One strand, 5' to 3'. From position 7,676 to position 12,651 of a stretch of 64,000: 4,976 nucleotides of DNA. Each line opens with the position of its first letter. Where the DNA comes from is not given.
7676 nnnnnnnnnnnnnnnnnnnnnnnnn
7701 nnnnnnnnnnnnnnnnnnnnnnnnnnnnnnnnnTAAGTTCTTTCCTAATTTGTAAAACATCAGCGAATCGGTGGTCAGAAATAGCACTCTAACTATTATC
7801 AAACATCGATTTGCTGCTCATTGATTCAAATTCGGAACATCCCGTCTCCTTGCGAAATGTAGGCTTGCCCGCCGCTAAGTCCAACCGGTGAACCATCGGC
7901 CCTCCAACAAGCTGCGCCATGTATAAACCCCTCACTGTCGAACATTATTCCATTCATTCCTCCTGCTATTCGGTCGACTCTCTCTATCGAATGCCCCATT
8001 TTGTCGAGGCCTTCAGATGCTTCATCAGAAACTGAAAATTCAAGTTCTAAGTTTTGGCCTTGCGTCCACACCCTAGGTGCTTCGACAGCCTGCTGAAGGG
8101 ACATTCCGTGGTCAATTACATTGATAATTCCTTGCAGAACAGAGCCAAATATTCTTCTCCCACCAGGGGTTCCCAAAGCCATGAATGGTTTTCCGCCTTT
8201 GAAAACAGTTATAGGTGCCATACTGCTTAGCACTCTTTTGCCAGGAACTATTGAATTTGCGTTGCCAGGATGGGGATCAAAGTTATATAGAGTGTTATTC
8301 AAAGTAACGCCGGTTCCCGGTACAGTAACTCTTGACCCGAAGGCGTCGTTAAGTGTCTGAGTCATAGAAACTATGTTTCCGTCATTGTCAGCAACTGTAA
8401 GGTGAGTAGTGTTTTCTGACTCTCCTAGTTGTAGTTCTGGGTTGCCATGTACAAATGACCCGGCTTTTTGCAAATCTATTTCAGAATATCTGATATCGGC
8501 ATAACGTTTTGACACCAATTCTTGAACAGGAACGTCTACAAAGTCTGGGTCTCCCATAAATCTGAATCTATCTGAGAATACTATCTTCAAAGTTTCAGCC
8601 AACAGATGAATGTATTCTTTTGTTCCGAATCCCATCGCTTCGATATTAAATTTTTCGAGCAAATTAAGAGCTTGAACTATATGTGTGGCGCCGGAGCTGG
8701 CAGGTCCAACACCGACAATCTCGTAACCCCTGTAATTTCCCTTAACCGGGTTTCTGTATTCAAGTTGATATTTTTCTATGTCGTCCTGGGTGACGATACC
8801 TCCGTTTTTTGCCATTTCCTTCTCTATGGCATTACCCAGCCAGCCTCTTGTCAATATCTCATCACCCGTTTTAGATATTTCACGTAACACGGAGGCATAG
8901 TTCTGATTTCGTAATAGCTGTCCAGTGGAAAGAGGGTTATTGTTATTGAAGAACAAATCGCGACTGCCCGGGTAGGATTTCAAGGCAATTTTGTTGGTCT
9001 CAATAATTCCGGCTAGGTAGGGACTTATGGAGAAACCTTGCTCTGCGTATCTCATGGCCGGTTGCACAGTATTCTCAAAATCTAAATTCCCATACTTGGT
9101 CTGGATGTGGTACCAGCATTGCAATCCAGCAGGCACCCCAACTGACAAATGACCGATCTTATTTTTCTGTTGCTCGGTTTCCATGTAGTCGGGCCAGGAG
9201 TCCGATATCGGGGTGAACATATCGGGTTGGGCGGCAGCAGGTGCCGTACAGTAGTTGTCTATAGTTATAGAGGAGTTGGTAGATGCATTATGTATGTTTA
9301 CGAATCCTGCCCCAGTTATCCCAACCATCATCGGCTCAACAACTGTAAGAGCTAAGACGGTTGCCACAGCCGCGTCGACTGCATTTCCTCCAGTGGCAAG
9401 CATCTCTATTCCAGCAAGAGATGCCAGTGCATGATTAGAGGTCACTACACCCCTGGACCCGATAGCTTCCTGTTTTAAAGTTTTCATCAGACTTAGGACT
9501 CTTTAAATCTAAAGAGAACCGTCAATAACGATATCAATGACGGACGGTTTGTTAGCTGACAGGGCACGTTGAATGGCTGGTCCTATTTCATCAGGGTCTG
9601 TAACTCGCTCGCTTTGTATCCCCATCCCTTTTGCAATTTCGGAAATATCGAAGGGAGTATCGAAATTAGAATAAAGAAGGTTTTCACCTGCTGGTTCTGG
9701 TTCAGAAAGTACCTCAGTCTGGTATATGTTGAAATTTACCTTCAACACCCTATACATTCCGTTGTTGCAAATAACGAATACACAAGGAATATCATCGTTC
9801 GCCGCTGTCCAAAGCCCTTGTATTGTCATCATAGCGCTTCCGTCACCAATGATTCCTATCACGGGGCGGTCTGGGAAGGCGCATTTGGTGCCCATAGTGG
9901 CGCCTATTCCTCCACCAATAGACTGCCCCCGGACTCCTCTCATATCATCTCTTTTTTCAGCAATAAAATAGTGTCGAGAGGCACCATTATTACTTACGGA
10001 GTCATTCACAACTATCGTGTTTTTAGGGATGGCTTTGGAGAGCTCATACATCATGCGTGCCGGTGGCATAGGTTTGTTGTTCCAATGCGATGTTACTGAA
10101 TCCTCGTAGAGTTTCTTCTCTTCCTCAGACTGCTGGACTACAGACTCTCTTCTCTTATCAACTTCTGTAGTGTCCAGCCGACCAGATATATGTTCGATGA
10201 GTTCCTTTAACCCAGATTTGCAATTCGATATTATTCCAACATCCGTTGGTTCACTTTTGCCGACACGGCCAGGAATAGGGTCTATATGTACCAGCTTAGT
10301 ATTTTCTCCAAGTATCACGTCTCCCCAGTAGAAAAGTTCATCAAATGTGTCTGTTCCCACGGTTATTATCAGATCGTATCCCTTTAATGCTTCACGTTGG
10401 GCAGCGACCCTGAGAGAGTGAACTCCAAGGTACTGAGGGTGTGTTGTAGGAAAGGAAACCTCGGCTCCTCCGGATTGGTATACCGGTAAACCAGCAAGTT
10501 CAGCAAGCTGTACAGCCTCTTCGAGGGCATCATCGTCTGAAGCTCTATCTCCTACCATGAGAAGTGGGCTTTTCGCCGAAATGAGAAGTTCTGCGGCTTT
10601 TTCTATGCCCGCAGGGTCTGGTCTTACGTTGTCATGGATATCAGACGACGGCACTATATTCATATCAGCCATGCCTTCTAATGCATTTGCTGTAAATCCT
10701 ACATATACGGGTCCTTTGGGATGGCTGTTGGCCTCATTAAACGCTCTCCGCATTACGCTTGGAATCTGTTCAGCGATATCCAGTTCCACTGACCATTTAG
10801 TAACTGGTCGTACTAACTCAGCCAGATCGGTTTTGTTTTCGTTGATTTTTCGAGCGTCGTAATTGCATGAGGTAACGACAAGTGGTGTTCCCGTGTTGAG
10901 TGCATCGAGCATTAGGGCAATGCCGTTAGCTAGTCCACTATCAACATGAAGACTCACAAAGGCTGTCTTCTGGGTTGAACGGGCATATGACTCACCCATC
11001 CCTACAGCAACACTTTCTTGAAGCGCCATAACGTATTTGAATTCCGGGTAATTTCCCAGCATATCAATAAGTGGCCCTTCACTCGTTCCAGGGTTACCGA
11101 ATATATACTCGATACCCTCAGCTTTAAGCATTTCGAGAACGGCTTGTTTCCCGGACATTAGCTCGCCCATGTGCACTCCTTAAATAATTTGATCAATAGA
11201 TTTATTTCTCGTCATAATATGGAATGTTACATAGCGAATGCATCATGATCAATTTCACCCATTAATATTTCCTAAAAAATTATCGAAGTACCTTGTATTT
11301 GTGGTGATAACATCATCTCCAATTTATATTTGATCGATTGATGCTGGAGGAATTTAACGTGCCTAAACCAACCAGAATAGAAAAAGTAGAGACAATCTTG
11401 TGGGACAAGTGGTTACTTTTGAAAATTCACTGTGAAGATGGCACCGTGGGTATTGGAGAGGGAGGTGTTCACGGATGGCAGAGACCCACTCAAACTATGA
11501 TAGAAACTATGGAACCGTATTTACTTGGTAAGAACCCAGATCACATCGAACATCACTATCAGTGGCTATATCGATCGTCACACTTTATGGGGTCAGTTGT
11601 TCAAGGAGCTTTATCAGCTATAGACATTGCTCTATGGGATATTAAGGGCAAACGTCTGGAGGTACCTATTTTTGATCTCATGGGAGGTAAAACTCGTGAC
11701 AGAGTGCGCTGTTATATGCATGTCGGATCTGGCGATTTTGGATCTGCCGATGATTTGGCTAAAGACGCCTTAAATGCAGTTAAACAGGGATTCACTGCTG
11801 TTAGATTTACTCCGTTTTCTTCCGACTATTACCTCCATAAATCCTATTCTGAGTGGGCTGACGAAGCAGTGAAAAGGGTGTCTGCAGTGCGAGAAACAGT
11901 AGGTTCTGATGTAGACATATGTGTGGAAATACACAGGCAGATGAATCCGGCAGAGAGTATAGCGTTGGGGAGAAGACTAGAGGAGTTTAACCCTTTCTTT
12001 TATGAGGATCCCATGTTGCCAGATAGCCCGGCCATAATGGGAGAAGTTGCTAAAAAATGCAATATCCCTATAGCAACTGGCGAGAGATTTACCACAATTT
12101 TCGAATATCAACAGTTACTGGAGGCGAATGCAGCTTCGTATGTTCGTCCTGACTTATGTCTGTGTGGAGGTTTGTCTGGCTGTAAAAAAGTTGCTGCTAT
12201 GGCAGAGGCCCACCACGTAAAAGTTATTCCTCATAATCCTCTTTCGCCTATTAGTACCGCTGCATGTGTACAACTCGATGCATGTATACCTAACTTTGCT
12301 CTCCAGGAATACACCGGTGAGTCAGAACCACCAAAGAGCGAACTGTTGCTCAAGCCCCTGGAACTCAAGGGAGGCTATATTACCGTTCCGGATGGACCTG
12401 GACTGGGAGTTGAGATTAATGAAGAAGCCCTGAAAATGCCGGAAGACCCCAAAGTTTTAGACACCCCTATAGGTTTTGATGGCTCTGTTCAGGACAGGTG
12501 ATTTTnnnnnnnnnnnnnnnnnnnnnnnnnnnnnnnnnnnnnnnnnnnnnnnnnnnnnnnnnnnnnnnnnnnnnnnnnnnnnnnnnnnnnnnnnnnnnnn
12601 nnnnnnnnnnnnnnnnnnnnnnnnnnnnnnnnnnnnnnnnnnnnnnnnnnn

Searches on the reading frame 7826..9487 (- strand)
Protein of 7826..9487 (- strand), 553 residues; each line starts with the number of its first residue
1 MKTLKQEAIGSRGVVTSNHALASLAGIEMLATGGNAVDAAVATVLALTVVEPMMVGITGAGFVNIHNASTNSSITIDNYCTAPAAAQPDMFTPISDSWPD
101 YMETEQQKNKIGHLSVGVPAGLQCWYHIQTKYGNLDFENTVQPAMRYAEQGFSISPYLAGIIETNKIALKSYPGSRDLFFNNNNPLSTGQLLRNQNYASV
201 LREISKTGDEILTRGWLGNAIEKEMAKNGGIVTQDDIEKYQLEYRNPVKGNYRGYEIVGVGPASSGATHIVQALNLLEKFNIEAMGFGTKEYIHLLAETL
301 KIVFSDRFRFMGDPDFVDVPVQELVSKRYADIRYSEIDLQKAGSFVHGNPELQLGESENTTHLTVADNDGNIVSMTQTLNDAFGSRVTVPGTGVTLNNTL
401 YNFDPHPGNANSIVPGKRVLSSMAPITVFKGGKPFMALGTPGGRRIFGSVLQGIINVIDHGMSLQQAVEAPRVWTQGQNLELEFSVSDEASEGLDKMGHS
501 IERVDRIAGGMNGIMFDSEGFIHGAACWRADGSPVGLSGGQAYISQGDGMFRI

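Call 93: search_protein_families(library=ncbifam, proteins=[window:7826-9487:-], max_evalue=1e-30)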
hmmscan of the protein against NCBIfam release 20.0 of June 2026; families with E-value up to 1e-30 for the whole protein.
window:7826-9487:- (553 aa): 2 families
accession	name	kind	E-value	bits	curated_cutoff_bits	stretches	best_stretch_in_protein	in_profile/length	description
TIGR00066.1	g_glut_trans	equivalog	1.6e-142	475.7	357.85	1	13-529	1-518/518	gamma-glutamyltransferase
NF007187.0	PRK09615.1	equivalog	6.4e-109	364.8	990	1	11-529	48-572/581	gamma-glutamyltransferase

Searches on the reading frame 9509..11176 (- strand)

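Call 93: search_protein_families(library=ncbifam, proteins=[window:9509-11176:-], max_evalue=1e-30)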
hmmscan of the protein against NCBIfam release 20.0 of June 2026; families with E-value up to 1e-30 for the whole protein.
window:9509-11176:- (555 aa): 42 families (the best 25 are shown)
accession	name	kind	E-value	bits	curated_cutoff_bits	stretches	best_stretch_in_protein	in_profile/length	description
NF005485.1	PRK07092.1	equivalog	5.4e-95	319.2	493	1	10-552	4-519/523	benzoylformate decarboxylase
TIGR00118.1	acolac_lg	equivalog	6.5e-69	232.8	538.35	1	7-553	1-536/557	biosynthetic-type acetolactate synthase large subunit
NF005760.0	PRK07586.1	equivalog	9.6e-67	226.1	363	2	357-551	324-514/514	acetolactate synthase large subunit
NF006203.0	PRK08327.1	equivalog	2.5e-66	224.4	456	1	8-552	10-569/571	thiamine pyrophosphate-requiring protein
NF004919.0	PRK06276.1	equivalog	9.7e-63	212.4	866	1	7-552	1-539/582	acetolactate synthase large subunit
NF006052.0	PRK08199.1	subfamily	1e-60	205.6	539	1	8-552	9-538/559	thiamine pyrophosphate protein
NF006122.0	PRK08266.1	subfamily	2.1e-60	204.8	571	1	7-551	4-524/543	hypothetical protein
NF006187.0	PRK08322.1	equivalog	2.8e-60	204.3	509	1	10-553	5-530/548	acetolactate synthase large subunit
NF004807.0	PRK06154.1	equivalog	2.8e-58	197.9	607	1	6-548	19-551/565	thiamine pyrophosphate-requiring protein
NF005860.0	PRK07789.1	equivalog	2.1e-55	188.2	881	1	4-551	31-578/615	acetolactate synthase large subunit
NF008431.0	PRK11269.1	equivalog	9e-55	186.3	791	1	7-551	4-555/591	glyoxylate carboligase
NF005713.0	PRK07525.1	subfamily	4.2e-54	183.9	620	1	7-553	6-564/592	sulfoacetaldehyde acetyltransferase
NF004516.0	PRK05858.1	equivalog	5.2e-54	183.7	587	1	8-553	12-537/548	acetolactate synthase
NF004710.0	PRK06048.1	equivalog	2.8e-53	181.2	976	1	5-552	6-538/561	acetolactate synthase large subunit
NF006319.0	PRK08527.1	equivalog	1.8e-52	178.5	905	1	7-552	4-539/565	acetolactate synthase large subunit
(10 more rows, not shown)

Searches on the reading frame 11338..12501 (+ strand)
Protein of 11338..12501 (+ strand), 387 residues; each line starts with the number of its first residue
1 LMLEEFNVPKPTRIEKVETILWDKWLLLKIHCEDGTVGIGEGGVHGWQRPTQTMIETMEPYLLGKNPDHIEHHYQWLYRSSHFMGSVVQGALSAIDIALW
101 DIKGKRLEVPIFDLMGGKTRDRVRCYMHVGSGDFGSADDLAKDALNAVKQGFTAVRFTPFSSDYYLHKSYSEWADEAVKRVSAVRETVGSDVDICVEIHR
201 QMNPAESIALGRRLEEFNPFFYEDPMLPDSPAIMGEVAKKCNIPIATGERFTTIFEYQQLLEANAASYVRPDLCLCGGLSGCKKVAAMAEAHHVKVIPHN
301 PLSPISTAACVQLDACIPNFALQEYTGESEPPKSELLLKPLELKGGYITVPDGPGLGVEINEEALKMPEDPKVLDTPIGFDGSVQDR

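Call 93: search_protein_families(library=ncbifam, proteins=[window:11338-12501:+], max_evalue=1e-30)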
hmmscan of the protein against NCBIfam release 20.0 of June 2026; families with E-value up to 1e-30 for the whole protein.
window:11338-12501:+ (387 aa): 7 families
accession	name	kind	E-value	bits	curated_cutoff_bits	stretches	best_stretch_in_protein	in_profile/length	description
NF010624.0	PRK14017.1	equivalog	2.5e-93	313.2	311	1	14-367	3-359/382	galactonate dehydratase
NF040790.2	glucon_galact_dh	equivalog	3.8e-78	263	750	1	25-366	25-367/390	bifunctional D-gluconate/D-galactonate dehydratase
NF043051.1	ManoateDhtManD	equivalog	2.1e-71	240.9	550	1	176-366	190-382/403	D-mannonate dehydratase ManD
NF011654.0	PRK15072.1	subfamily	1.5e-67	228.2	430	1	174-386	189-403/404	D-galactonate dehydratase family protein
NF040866.1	AraD_Arch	equivalog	7.3e-48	163.4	650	1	28-365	37-366/372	arabinonate dehydratase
NF047820.1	TalGalacDh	equivalog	1.8e-40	139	500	1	26-366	39-362/371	L-talarate/galactarate dehydratase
TIGR02534.1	mucon_cyclo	subfamily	1e-33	116.9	334.95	1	22-366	26-363/368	muconate/chloromuconate family cycloisomerase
